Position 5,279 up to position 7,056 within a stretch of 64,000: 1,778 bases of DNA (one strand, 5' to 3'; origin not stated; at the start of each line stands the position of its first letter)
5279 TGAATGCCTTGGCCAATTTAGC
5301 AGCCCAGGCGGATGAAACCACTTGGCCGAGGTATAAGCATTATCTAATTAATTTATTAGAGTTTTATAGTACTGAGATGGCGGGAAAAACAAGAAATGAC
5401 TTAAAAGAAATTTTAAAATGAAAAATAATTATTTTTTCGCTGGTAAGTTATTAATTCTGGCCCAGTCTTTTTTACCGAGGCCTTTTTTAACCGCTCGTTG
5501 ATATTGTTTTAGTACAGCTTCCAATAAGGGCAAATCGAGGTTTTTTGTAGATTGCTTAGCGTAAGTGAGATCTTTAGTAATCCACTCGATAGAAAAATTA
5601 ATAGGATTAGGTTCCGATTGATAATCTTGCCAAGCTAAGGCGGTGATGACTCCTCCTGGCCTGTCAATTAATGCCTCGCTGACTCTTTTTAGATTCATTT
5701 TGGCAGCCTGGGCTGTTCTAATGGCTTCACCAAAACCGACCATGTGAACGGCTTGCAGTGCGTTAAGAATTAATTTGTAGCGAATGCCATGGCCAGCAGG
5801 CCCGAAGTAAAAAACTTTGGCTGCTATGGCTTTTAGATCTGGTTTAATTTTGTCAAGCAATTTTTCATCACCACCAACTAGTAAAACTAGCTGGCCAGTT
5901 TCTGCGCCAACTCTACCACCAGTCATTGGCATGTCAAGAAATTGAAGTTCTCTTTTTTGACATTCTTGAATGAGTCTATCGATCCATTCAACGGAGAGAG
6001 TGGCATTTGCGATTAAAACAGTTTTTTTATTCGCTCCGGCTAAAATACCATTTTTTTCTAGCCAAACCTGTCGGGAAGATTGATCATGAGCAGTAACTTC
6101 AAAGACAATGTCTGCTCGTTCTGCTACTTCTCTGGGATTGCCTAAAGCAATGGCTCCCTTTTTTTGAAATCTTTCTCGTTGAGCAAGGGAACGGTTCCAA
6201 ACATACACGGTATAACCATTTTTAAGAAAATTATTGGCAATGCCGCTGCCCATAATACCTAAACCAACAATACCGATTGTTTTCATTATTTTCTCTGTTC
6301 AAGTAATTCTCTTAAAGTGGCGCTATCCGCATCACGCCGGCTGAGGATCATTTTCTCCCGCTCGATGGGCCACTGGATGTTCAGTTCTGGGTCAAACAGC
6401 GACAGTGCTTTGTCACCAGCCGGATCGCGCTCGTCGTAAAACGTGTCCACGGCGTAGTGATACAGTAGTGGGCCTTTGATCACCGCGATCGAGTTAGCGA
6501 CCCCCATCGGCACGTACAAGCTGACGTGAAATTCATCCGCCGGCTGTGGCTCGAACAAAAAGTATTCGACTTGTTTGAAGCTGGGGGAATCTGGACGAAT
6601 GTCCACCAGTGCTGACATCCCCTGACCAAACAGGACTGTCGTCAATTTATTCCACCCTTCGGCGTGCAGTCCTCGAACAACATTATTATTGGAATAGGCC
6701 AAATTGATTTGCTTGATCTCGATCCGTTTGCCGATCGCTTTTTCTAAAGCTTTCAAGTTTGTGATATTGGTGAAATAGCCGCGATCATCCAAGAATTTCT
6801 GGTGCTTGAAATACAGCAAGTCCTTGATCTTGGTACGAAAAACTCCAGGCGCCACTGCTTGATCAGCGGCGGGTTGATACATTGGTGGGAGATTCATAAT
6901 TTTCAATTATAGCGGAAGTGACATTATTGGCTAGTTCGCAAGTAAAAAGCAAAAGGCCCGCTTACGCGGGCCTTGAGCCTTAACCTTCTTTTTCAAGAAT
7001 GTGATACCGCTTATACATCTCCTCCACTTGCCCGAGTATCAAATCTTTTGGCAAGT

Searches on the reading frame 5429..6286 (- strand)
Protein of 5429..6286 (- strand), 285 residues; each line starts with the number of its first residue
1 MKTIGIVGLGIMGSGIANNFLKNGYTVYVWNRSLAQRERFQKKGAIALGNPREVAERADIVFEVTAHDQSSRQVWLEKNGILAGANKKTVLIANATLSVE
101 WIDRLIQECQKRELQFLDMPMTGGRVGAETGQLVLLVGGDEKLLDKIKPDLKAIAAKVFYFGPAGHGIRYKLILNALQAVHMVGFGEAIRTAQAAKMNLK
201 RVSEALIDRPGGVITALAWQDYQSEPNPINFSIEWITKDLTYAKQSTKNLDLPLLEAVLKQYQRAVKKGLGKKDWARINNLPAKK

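Call 94: search_protein_families(library=pfam, proteins=[window:5429-6286:-], max_evalue=0.001)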
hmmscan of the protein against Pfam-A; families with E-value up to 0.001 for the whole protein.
window:5429-6286:- (285 aa): 8 families
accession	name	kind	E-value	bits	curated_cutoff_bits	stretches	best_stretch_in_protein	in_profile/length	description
PF03446.21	NAD_binding_2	-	1.5e-41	142.5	21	1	3-162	1-161/161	NAD binding domain of 6-phosphogluconate dehydrogenase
PF14833.11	NAD_binding_11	-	1.8e-09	38.3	30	1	165-278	1-118/122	NAD-binding of NADP-dependent 3-hydroxyisobutyrate dehydrogenase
PF03807.23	F420_oxidored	-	7.1e-08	33.4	21.6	1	3-62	1-64/94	NADP oxidoreductase coenzyme F420-dependent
PF02826.25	2-Hacid_dh_C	-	2.4e-07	30.7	25.1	1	2-78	37-112/178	D-isomer specific 2-hydroxyacid dehydrogenase, NAD binding domain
PF02737.24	3HCDH_N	-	1.6e-06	28.6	22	1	3-43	1-41/180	3-hydroxyacyl-CoA dehydrogenase, NAD binding domain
PF01488.26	Shikimate_DH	-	2.1e-06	28.3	24.3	1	2-69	13-87/138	Shikimate / quinate 5-dehydrogenase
PF02558.23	ApbA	-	7e-05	22.9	22.2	1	4-51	1-47/150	Ketopantoate reductase PanE/ApbA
PF07991.19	KARI_N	-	0.00024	21.2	20.6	1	2-77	5-79/165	Acetohydroxy acid isomeroreductase, NADPH-binding domain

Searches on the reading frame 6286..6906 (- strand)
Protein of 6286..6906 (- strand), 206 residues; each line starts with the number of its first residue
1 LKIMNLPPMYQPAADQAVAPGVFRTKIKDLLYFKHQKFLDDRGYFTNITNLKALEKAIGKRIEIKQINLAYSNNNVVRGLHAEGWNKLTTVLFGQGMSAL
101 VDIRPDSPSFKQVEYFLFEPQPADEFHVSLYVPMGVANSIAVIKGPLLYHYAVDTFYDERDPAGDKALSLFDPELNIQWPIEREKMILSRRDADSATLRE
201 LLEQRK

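Call 94: search_protein_families(library=pfam, proteins=[window:6286-6906:-], max_evalue=0.001)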
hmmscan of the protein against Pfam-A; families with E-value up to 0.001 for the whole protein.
window:6286-6906:- (206 aa): 1 family
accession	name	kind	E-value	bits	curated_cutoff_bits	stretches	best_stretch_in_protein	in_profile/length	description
PF00908.23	dTDP_sugar_isom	-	9.7e-31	107.2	27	1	25-199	2-167/168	dTDP-4-dehydrorhamnose 3,5-epimerase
